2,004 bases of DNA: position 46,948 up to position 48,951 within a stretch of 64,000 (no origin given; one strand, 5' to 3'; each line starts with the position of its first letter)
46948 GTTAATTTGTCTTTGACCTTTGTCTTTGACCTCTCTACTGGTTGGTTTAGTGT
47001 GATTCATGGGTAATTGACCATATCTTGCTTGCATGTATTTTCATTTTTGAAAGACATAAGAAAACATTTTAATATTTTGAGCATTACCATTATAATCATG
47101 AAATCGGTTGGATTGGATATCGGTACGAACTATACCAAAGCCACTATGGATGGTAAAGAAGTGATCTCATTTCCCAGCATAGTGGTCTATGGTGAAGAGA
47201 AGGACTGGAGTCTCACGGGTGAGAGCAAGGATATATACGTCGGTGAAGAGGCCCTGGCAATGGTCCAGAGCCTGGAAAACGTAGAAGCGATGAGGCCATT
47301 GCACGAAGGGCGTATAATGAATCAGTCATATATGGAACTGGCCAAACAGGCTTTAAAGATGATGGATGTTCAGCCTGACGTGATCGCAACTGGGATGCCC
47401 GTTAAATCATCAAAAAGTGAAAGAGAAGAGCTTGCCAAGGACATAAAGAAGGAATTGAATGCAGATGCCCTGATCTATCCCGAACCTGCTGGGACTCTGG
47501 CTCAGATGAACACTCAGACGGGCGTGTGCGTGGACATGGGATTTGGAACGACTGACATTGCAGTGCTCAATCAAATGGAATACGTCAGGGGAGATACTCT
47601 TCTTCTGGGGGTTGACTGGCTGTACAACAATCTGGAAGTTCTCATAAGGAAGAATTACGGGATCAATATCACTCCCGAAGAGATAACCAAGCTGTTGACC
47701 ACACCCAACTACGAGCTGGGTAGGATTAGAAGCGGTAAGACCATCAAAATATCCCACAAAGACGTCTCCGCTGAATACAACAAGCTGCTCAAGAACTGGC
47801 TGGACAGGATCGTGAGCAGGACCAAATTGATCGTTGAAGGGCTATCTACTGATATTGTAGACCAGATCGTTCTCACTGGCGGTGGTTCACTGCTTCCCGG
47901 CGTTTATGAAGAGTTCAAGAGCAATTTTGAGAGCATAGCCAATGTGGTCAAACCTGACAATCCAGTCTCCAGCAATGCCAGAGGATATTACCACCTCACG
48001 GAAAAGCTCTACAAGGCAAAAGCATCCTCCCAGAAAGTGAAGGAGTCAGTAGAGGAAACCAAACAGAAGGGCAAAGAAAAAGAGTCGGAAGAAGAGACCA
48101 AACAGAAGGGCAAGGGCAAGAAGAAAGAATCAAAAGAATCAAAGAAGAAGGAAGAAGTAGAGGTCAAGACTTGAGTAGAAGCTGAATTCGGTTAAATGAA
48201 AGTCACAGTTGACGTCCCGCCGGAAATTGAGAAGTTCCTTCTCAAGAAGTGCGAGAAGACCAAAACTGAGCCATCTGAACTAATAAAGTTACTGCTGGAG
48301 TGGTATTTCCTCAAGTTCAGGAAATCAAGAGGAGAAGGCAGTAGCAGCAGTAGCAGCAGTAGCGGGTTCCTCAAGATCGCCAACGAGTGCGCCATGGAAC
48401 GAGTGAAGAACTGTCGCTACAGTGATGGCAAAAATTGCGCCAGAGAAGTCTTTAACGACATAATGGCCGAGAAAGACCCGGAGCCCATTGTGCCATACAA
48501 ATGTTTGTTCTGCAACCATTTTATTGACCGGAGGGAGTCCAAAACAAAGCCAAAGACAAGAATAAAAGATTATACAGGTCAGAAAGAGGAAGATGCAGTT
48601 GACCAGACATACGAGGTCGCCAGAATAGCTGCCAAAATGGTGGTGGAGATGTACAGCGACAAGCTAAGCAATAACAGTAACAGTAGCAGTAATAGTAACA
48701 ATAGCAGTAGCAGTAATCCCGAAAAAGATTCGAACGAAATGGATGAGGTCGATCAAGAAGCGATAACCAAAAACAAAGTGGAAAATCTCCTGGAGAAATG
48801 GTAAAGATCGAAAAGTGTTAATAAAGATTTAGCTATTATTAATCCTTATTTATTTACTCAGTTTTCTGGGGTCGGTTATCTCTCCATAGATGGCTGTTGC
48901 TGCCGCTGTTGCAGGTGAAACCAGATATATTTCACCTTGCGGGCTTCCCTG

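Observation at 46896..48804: Chromosomal ParMRC-like module: iterons, a leaderless actin-like ATPase and an RHH adaptor candidate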

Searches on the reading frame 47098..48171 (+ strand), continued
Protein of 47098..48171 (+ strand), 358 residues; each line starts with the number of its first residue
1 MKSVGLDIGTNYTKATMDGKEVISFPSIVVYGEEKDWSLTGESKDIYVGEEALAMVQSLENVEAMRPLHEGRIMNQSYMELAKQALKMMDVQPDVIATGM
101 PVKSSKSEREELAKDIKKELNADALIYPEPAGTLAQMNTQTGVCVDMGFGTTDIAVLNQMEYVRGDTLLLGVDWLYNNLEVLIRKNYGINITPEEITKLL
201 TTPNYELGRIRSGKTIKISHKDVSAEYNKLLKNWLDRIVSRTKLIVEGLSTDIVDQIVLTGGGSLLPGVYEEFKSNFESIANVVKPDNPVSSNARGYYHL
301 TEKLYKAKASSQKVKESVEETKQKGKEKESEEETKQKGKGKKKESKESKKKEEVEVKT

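Call 88: search_dna_similar(query=window:47098-48171:+, collection=phages, mode=protein, max_evalue=0.001, max_rows=25)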
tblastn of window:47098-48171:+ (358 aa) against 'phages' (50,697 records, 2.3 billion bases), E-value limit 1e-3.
Records with a match: 16; places in all: 17; records where one place covers at least 80% of the query: 12.
Best place of each record, by identity: <60% 16.
By first word of the organism name: Bacteriophage 7; Listeria 2; Acinetobacter 2; Salmonella 2; Bacillus 2; Paenibacillus 1.
By host as written in the record: - 9; Listeria monocytogenes 2; Bacillus thuringiensis 2; Homo sapiens 1; Salmonella enterica subsp. enterica serovar Kentucky 1; Paenibacillus larvae Pl02-27 1.
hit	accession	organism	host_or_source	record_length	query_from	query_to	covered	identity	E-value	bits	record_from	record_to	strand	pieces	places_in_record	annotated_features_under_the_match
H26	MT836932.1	Bacteriophage sp.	human fecal samples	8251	2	296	82%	28.4%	5e-7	57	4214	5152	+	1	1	record has no annotation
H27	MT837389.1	Bacteriophage sp.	human fecal samples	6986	4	304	84%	27.4%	7e-8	60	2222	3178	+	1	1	record has no annotation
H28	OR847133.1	Listeria phage LM 4-11-1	Listeria monocytogenes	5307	2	308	86%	26.8%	9e-6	54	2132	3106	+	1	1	record has no annotation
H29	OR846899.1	Listeria phage LM 4-11-1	Listeria monocytogenes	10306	2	308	86%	26.8%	1e-5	54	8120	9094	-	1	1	record has no annotation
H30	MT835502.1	Bacteriophage sp.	human fecal samples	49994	4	304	84%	26.7%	3e-5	52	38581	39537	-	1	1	record has no annotation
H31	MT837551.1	Bacteriophage sp.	human fecal samples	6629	4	304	84%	26.4%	4e-5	52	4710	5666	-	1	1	record has no annotation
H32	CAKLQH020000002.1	Acinetobacter phage MD-2021a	not known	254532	4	296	82%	26.1%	1e-7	60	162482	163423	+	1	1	mreB: rod shape-determining protein MreB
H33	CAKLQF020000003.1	Acinetobacter phage MD-2021a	not known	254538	4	296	82%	26.1%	1e-7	60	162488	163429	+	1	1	mreB: rod shape-determining protein MreB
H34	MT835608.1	Bacteriophage sp.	human fecal samples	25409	4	296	82%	25.7%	1e-4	50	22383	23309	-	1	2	record has no annotation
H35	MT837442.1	Bacteriophage sp.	human fecal samples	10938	2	304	85%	24.6%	1e-5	53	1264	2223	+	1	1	record has no annotation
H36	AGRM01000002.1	Salmonella enterica subsp. houtenae str. ATCC BAA-1581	Homo sapiens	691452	6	296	81%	25.6%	1e-6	56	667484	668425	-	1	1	cell shape determining protein, MreB/Mrl family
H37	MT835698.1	Bacteriophage sp.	human fecal samples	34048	1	296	83%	21.4%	1e-4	50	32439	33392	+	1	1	record has no annotation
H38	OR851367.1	Salmonella phage S.Kent 1-2-1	Salmonella enterica subsp. enterica ...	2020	48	296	70%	24.9%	7e-5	50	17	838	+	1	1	record has no annotation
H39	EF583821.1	Bacillus phage 0305phi8-36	Bacillus thuringiensis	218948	143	297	43%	30.4%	2e-5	52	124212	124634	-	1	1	ORF207: mreB-like rod determination protein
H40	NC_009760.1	Bacillus phage 0305phi8-36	Bacillus thuringiensis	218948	143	297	43%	30.4%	2e-5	52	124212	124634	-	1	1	ORF207: partition protein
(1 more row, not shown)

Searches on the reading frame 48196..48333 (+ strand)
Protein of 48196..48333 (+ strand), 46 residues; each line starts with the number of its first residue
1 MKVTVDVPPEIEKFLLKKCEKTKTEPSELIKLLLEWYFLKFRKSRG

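Call 34: search_protein_families(library=pfam, alignment_id=A5, max_evalue=10)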
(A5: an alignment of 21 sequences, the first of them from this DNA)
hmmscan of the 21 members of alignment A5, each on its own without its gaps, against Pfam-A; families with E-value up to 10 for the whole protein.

A. member 1, seq(46 aa): 0 families

B. families by the number of members that match (of 21 scanned): 10 families
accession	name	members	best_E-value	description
PF23164.1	UBL_AVO1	4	0.0042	AVO1 ubiquitin-like domain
PF21983.2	NikA-like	4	0.039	Mobilization protein NikA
PF01402.27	RHH_1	3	0.0089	Ribbon-helix-helix protein, copG family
PF07878.17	RHH_5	3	0.011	CopG-like RHH_1 or ribbon-helix-helix domain, RHH_5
PF10723.15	RepB-RCR_reg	3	0.084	Replication regulatory protein RepB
PF19839.5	RHH_9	1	0.011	Ribbon-helix-helix protein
PF10038.14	DUF2274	1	0.081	Protein of unknown function (DUF2274)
PF18026.6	Exog_C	1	0.096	Endo/exonuclease (EXOG) C-terminal domain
PF02196.21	RBD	1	0.2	Raf-like Ras-binding domain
PF00668.25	Condensation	1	0.2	Condensation domain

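Call 35: search_solved_structures(query=A5, max_evalue=10, show_alignments=5)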
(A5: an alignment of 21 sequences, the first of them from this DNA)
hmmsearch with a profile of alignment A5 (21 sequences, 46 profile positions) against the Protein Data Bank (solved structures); distinct sequences matched with E-value up to 10: 5.
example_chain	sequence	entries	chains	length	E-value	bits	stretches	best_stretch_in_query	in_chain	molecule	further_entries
7dc6_B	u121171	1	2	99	0.41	13.7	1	8-29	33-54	Beta-2-microglobulin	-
9r2b_B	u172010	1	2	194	0.76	12.8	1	13-35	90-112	de novo-designed alpha-helical barrel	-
1gp1_A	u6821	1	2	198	0.8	12.8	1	4-15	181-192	GLUTATHIONE PEROXIDASE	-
5tsq_A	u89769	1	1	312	0.85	12.7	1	16-37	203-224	IUnH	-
2f8a_A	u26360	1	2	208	1.5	11.9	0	4-15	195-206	Glutathione peroxidase 1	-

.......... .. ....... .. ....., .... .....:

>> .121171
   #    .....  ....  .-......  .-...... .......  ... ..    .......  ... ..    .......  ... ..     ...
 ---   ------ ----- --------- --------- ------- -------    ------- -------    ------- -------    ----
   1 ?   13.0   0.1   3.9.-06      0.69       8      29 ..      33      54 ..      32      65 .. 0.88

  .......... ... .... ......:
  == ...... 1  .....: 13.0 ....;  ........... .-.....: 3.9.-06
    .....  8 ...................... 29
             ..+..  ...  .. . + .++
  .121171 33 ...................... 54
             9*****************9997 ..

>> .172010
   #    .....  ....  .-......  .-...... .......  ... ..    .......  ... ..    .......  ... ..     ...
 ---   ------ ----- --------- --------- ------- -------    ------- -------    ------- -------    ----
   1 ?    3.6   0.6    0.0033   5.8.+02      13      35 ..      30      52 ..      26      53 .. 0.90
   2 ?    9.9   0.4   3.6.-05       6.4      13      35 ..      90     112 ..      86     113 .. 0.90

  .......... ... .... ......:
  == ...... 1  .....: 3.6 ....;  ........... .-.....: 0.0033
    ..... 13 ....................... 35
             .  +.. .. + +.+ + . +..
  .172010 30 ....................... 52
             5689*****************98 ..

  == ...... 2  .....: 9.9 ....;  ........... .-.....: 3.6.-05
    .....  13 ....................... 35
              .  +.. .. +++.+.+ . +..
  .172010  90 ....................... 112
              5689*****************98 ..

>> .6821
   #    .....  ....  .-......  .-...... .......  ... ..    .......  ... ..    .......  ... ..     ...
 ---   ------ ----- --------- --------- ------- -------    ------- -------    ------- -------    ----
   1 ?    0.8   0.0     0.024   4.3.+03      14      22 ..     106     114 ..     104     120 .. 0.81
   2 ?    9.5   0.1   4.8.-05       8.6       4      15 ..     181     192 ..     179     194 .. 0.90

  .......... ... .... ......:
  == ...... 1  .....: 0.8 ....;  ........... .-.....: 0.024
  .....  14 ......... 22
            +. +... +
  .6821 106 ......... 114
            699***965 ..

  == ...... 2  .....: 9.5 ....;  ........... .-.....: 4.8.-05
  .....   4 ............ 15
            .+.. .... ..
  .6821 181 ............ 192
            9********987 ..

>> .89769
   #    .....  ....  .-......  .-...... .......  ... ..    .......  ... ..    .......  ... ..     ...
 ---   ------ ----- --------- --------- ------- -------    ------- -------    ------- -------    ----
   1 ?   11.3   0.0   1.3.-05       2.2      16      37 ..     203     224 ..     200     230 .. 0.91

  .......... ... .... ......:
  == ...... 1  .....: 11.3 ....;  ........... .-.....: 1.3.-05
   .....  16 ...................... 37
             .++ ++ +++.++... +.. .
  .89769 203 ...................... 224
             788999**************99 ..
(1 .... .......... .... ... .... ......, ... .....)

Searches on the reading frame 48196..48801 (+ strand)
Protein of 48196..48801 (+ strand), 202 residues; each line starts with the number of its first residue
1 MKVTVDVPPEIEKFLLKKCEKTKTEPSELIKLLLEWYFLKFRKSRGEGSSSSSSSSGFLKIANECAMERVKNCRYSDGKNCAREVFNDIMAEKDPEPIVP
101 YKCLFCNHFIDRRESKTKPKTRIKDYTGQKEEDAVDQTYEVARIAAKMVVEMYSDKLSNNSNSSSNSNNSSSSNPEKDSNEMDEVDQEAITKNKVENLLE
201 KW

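Call 6: search_protein_families(library=pfam, proteins=[window:48196-48801:+], max_evalue=1)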
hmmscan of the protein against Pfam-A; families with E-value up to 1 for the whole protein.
window:48196-48801:+ (202 aa): 1 family
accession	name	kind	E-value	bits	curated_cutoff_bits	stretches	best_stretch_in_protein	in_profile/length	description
PF15700.10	DUF4667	-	0.38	11.5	27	1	107-191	107-193/224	Domain of unknown function (DUF4667)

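Call 7: search_protein_families(library=ncbifam, proteins=[window:48196-48801:+], max_evalue=1)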
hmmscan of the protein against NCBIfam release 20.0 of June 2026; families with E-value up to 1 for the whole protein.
window:48196-48801:+ (202 aa): 1 family
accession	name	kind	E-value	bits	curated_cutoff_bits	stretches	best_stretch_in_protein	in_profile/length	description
NF047912.1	ECs_2282_CxxC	subfamily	0.025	14.5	37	1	80-118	7-45/60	ECs_2282 family putative zinc-binding protein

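Call 13: find_homologous_proteins(query=window:48196-48801:+)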
Query window:48196-48801:+ (202 aa): 41 proteins with E <= 0.001 among 198 candidates.
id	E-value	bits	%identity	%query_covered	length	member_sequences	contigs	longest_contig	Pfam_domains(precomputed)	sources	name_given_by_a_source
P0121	5.5e-127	439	100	100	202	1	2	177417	-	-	-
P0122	7.6e-100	351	80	100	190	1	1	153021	-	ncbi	ncbi:MAG: hypothetical protein R6U44_09655 [Archaeoglobaceae archaeon]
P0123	7.1e-95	334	81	100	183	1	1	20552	-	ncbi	-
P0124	4.0e-88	312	73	100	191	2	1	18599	-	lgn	-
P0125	1.6e-86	307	76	100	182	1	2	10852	-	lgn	-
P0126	3.0e-69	251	63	100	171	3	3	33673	-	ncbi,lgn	ncbi:MAG: hypothetical protein ACOC5L_00545 [Halobacteriota archaeon]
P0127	5.4e-67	243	59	100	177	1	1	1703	-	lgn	-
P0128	1.6e-54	203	62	78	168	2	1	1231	-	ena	-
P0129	2.2e-52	196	50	100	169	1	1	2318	-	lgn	-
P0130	2.0e-50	189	51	100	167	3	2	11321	-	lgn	-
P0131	4.8e-50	188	52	100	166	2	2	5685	-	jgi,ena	-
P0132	8.5e-48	181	55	78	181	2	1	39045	-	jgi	-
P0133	1.6e-47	180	49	100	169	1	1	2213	-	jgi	jgi:hypothetical protein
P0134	4.6e-47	178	49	99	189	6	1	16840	-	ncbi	-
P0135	3.5e-46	176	48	89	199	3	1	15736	-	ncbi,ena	-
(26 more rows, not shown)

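Call 24: search_solved_structures(query=A3, max_evalue=10, show_alignments=3)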
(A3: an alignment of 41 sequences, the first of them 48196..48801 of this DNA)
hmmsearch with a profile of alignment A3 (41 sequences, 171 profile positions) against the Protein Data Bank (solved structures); distinct sequences matched with E-value up to 10: 0.

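Call 31: predict_structure(alignment_id=A3)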
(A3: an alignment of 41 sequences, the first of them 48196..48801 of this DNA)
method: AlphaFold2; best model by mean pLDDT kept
length: 202 residues; sequences in the alignment: 41
mean_pLDDT: 53.4   pTM: 0.23
mean pLDDT of the five models: 53.4, 51.3, 51.0, 47.8, 43.0
residues with pLDDT >= 90: 0; 70-90: 26; 50-70: 86; < 50: 90
segments of 3 or more residues with pLDDT < 50: 39-55, 108-137, 157-190, 199-202
pLDDT, mean of each block of 10 residues (from residue 1): 62 78 75 62 40 47 62 64 66 63 53 40 34 47 66 52 35 34 38 53 40
secondary structure, 60 per line:
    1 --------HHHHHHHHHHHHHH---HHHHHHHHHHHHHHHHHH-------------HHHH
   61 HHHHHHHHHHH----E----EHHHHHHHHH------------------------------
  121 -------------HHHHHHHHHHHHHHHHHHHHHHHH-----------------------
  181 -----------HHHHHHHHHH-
elements in order: H9-22 H26-43 H57-71 H82-90 H134-157 H192-201

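Call 44: search_dna_similar(query=window:48196-48801:+, collection=plasmids, mode=protein, max_evalue=0.01, max_rows=15)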
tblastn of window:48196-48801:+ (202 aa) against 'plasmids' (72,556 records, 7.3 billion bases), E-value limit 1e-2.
No match.

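Call 70: search_protein_representatives(alignment_id=A3)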
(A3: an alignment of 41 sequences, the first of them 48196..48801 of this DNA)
Query: 41 sequences, 171 profile positions. Proteins with E-value up to 0.001 (for the whole library): 11; up to 1e-10: 8; up to 1e-30: 7. The best 11 are listed.
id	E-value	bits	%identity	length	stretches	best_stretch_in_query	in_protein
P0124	2.7e-73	261.6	-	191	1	1-171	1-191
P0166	9.4e-60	217.5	-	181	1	1-171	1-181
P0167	1.3e-50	187.8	-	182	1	1-171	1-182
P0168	8.4e-49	181.9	-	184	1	1-169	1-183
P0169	1.9e-45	171.0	-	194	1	1-171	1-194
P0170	7.4e-42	159.3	-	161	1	1-169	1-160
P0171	9.4e-37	142.7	-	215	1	1-171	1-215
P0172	8.0e-16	74.6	-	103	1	1-55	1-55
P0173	1.1e-06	44.8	-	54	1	125-171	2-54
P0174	1.3e-04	38.1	-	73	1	1-34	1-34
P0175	3.4e-04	36.7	-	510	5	51-83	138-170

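Call 72: find_related_loci(query=A3, collection=viral_contigs, flank=6000)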
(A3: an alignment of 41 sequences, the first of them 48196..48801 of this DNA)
Query A3 (202 aa) in viral_contigs; peptide patterns used: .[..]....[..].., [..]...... (x = any residue, [..] = any of these).
110 stretches matched a pattern, but none encodes a relative of the query by tblastn (E <= 1e-3).

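Call 82: fold_search(model_id=the predicted structure, library=pdb)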
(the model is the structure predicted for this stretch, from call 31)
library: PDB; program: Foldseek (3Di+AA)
matches with E <= 10: 28; with E <= 0.001: 0
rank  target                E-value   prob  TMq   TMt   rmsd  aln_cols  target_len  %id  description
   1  5x3t_A                2.1e+00  0.21  0.16  0.44   8.7        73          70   14  VapBC from Mycobacterium tuberculosis (released 2017-06-07)
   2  2k5j_MODEL_1_A        2.3e+00  0.47  0.20  0.48   7.5        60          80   13  Solution structure of protein yiiF from Shigella flexneri serotype 5b (strain 8401) . Northeast Structural Gen (released 2008-08-26)
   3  5zkx_C                2.5e+00  0.03  0.12  0.08  26.0       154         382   15  The postfusion structure of human-infecting Bourbon virus envelope glycoprotein (released 2019-03-27)
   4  6sbx_C                2.7e+00  0.33  0.18  0.56   6.1        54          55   13  CdbA Form Two (released 2020-04-22)
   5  1ea4_B                3.1e+00  0.66  0.18  0.77   1.3        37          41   22  TRANSCRIPTIONAL REPRESSOR COPG/22bp dsDNA COMPLEX (released 2001-07-05)
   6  6sbw                  3.1e+00  0.38  0.18  0.64   5.2        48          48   14  CdbA Form One (released 2020-04-22)
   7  6sbx_A                3.3e+00  0.30  0.18  0.58   6.1        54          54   13  CdbA Form Two (released 2020-04-22)
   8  6gyg_B                3.7e+00  0.16  0.17  0.50   9.3        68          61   15  X-ray structure of the apo form of the establishement gene regulator Reg576 of the G+ plasmid p576 (released 2018-10-17)
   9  4hx7_B                4.0e+00  0.05  0.14  0.19  11.6        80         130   14  Structure of MNTR E11K mutant complexed with Cd2+ (released 2012-11-21)
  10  4hv5_B                4.3e+00  0.04  0.14  0.19  11.9        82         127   13  Structure of the MNTR FE2+ complex with E site metal binding (released 2012-11-14)
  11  1on2_A                4.3e+00  0.04  0.13  0.17  11.9        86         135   13  Bacillus subtilis Manganese Transport Regulator (MntR), D8M Mutant, Bound to Manganese (released 2003-07-15)
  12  1bdv_B                4.5e+00  0.57  0.20  0.72   1.1        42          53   19  ARC FV10 COCRYSTAL (released 1999-01-06)
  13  4hv6_A                4.5e+00  0.04  0.14  0.18  11.6        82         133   12  Structure of MNTR H77A mutant in apo- and mn-bound forms (released 2012-11-21)
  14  9i05_AI               4.5e+00  0.03  0.12  0.08  14.5       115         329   13  Cryo-EM structure of the large subunit of the mitochondrial ribosome from Toxoplasma gondii (released 2025-06-11)
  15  1b28_MODEL_1_A        4.9e+00  0.44  0.19  0.66   1.7        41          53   20  ARC REPRESSOR MYL MUTANT FROM SALMONELLA BACTERIOPHAGE P22 (released 1999-11-03)
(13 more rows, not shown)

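Call 86: search_protein_families(library=padloc, proteins=[window:48196-48801:+], max_evalue=0.01)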
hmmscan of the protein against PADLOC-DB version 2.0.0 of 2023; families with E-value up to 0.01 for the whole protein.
window:48196-48801:+ (202 aa): 0 families

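Call 87: search_protein_families(library=phrogs, proteins=[window:48196-48801:+], max_evalue=0.01)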
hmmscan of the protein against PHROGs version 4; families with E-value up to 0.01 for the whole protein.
window:48196-48801:+ (202 aa): 0 families
